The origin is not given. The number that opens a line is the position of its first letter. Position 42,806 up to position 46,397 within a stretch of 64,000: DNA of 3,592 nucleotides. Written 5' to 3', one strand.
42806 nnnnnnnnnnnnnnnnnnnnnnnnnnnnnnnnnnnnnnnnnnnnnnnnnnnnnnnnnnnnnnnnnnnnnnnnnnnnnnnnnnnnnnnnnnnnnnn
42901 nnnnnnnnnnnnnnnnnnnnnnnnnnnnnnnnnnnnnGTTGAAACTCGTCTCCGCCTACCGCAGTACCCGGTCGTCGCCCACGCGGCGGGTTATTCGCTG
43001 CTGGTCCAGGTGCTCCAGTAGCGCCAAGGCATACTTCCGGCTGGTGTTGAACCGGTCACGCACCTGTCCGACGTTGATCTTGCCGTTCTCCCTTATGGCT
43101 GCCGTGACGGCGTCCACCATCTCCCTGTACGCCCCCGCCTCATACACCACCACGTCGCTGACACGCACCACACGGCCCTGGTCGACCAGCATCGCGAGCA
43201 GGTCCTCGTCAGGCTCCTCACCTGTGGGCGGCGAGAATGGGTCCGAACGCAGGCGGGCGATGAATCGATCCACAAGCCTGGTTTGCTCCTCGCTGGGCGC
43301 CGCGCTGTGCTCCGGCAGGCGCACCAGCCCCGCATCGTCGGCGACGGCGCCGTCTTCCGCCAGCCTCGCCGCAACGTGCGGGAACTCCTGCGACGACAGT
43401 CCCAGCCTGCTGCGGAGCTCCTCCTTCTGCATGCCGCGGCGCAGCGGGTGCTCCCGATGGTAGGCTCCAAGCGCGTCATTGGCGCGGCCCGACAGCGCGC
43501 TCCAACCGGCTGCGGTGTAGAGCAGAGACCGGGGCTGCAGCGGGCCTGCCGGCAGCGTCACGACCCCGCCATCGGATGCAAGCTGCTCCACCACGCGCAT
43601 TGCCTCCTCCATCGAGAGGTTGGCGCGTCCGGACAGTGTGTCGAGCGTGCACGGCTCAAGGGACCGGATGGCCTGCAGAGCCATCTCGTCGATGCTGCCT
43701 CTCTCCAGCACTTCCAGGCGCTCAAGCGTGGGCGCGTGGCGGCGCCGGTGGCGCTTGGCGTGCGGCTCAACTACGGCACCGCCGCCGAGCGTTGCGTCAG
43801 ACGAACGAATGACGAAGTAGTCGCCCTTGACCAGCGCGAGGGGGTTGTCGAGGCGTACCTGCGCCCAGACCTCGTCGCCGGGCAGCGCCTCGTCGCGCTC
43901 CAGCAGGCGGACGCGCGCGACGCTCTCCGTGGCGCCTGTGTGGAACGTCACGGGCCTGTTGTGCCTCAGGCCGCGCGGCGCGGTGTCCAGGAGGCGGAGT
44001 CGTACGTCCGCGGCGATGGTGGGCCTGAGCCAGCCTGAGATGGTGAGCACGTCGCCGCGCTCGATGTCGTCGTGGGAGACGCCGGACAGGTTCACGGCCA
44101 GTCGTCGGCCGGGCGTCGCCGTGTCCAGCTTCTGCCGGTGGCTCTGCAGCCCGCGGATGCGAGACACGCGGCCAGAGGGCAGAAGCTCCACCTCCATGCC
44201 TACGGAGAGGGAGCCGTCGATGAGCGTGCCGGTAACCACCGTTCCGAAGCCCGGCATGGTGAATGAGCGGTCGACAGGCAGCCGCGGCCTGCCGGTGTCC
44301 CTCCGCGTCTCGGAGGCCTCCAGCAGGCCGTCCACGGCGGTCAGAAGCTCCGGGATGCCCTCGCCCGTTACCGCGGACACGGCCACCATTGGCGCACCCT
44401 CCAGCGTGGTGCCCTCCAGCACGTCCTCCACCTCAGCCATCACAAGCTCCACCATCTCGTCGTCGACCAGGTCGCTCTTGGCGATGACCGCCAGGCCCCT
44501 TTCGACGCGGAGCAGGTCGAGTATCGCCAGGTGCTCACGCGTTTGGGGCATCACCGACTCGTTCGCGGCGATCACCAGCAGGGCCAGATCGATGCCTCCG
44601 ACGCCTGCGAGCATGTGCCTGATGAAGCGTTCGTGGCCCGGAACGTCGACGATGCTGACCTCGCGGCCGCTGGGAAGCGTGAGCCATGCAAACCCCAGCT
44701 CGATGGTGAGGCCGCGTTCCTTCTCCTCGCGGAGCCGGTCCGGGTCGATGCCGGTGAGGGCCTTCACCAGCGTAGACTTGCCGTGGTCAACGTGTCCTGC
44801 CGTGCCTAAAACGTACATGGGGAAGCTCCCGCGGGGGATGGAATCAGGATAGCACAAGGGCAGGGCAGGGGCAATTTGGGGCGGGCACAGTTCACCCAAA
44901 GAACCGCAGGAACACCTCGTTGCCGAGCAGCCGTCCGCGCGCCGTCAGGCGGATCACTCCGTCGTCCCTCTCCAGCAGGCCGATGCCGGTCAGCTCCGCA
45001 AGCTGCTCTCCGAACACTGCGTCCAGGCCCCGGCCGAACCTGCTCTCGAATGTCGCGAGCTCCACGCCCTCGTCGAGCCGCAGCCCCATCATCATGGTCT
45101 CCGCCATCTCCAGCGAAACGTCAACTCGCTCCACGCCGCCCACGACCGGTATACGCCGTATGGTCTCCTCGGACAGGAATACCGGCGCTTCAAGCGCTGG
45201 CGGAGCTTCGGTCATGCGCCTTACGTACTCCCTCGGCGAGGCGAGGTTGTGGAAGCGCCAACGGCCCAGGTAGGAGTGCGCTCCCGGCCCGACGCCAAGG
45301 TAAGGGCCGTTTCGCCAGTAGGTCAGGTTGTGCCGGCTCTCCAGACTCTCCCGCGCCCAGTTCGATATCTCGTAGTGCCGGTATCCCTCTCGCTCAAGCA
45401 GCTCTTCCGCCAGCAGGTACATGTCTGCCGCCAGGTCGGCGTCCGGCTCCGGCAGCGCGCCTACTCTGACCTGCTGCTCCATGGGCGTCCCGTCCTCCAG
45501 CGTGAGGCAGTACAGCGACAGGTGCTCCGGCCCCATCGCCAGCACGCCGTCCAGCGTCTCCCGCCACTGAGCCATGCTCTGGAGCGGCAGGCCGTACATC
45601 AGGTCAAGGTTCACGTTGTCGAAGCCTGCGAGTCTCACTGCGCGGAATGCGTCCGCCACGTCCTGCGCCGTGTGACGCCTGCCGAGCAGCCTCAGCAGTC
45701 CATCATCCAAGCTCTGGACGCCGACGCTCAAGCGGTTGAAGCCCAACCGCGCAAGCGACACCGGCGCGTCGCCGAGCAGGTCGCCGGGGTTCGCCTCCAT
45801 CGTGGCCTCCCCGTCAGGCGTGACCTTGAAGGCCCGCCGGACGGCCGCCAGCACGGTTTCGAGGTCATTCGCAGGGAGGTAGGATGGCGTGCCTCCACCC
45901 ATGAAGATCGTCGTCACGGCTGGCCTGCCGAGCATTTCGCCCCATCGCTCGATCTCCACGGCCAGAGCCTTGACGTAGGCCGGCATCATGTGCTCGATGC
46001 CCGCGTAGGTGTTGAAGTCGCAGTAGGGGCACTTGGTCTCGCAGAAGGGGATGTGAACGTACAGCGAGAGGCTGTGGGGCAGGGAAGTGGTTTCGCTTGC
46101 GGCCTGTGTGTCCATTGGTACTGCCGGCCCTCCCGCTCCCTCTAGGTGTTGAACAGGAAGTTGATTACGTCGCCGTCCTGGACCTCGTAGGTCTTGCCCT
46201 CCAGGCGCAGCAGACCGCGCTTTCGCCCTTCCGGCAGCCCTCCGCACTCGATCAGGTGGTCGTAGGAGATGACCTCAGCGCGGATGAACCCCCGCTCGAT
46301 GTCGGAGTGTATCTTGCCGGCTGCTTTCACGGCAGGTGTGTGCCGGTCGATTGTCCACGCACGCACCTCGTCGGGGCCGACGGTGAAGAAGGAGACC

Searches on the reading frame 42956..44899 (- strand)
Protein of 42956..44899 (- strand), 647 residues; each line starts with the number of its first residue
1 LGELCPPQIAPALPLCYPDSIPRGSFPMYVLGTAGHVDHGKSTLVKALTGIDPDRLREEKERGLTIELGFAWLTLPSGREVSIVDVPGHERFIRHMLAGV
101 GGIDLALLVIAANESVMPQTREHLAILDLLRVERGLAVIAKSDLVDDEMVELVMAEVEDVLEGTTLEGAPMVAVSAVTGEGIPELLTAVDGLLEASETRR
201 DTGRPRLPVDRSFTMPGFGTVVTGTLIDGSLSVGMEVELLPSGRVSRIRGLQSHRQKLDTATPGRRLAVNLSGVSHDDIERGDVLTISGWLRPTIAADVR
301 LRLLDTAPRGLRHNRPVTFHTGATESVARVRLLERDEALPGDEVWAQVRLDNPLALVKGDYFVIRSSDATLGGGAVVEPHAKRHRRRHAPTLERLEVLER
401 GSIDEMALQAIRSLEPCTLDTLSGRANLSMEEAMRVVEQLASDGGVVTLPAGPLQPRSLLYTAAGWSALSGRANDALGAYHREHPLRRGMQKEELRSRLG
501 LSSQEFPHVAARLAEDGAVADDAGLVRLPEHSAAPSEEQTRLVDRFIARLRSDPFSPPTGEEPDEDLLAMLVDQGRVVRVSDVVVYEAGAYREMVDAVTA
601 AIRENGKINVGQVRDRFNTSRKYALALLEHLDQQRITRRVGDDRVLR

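Call 66: search_protein_families(library=pfam, proteins=[window:42956-44899:-], max_evalue=0.001)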
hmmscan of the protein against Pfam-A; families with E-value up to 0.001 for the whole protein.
window:42956-44899:- (647 aa): 6 families
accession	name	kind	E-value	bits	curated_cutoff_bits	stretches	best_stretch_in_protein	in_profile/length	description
PF00009.33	GTP_EFTU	-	2.7e-34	118.9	26.5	1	30-193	5-186/188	Elongation factor Tu GTP binding domain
PF09107.17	SelB-wing_3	-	1.5e-20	72.8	23.2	1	601-646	2-47/47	Elongation factor SelB, winged helix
PF09106.17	SelB-wing_2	-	2.7e-15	56.6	22.3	1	475-528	2-57/57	Elongation factor SelB, winged helix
PF03144.31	GTP_EFTU_D2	-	2.8e-15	56.9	30.3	1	219-286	1-73/73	Elongation factor Tu domain 2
PF25461.1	Beta-barrel_SelB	-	6.7e-15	55.6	27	1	306-382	9-79/80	Selenocysteine-specific elongation factor, beta-barrel domain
PF01926.29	MMR_HSR1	-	2.5e-06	28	21.9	1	33-127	4-100/113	50S ribosome-binding GTPase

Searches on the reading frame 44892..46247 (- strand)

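Call 66: search_protein_families(library=pfam, proteins=[window:44892-46247:-], max_evalue=0.001)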
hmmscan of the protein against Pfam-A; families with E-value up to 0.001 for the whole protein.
window:44892-46247:- (451 aa): 2 families
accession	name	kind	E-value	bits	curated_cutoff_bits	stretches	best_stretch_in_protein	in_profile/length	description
PF04055.27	Radical_SAM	-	3.6e-25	89.5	29.5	1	63-233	1-164/166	Radical SAM superfamily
PF06969.22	HemN_C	-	6.6e-18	65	24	1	381-441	7-67/67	HemN C-terminal domain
